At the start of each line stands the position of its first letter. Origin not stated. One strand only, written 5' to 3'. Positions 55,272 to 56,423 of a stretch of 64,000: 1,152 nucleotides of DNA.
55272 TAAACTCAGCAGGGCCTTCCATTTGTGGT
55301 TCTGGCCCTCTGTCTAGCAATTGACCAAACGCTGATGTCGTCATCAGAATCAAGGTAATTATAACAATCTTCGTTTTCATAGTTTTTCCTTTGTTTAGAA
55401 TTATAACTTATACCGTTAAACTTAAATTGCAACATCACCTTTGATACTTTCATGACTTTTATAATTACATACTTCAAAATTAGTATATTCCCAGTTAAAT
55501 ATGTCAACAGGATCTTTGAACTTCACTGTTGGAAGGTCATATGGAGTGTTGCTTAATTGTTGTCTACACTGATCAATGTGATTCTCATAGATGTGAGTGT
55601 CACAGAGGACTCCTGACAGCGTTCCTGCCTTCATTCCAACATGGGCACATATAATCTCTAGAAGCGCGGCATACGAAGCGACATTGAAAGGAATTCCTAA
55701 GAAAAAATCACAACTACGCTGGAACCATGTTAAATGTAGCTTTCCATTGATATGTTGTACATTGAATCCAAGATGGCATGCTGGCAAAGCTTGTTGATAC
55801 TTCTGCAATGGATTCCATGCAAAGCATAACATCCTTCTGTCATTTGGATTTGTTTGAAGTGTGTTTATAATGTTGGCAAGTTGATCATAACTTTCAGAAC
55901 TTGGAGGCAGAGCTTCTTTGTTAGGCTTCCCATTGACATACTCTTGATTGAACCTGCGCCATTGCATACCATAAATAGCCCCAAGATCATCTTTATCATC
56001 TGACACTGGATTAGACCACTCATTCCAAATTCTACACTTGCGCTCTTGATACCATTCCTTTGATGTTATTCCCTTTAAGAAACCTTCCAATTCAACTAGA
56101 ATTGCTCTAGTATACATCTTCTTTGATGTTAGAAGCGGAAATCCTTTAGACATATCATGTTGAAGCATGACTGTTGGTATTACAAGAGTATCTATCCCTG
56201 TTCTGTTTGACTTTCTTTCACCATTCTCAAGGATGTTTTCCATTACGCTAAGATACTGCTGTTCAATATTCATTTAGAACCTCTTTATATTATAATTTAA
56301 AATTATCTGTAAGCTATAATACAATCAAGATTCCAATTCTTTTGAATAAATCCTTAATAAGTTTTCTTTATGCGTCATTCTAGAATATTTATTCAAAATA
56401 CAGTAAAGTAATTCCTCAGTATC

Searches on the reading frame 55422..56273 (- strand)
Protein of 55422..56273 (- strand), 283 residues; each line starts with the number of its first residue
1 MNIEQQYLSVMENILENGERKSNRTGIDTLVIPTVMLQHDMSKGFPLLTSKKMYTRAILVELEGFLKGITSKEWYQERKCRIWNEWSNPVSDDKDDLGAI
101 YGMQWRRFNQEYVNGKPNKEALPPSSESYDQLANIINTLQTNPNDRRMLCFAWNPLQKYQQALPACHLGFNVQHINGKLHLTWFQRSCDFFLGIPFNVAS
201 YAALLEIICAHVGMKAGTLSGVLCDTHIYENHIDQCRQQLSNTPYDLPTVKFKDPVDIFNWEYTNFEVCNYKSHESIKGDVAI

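Call 12: search_protein_families(library=pfam, proteins=[window:55422-56273:-], max_evalue=0.01)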
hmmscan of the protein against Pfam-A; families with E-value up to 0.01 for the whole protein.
window:55422-56273:- (283 aa): 1 family
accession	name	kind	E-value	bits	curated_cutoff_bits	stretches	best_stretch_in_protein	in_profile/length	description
PF00303.24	Thymidylat_synt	-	4.9e-86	288.6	24.3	1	5-282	1-265/266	Thymidylate synthase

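Call 13: search_protein_families(library=phrogs, proteins=[window:55422-56273:-], max_evalue=0.001)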
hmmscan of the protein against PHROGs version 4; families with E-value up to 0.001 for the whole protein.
window:55422-56273:- (283 aa): 4 families
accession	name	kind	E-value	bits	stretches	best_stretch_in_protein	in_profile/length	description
phrog_160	-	DNA, RNA and nucleotide metabolism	2.2e-93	313.8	1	2-282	31-307/335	thymidylate synthase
phrog_5682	-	DNA, RNA and nucleotide metabolism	6.3e-47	160.6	1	78-283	24-209/209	thymidylate synthase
phrog_5131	-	DNA, RNA and nucleotide metabolism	2.9e-23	83.7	1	2-254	8-242/357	thymidylate synthase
phrog_3676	-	DNA, RNA and nucleotide metabolism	7.9e-10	39.4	1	128-244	112-242/351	thymidylate synthase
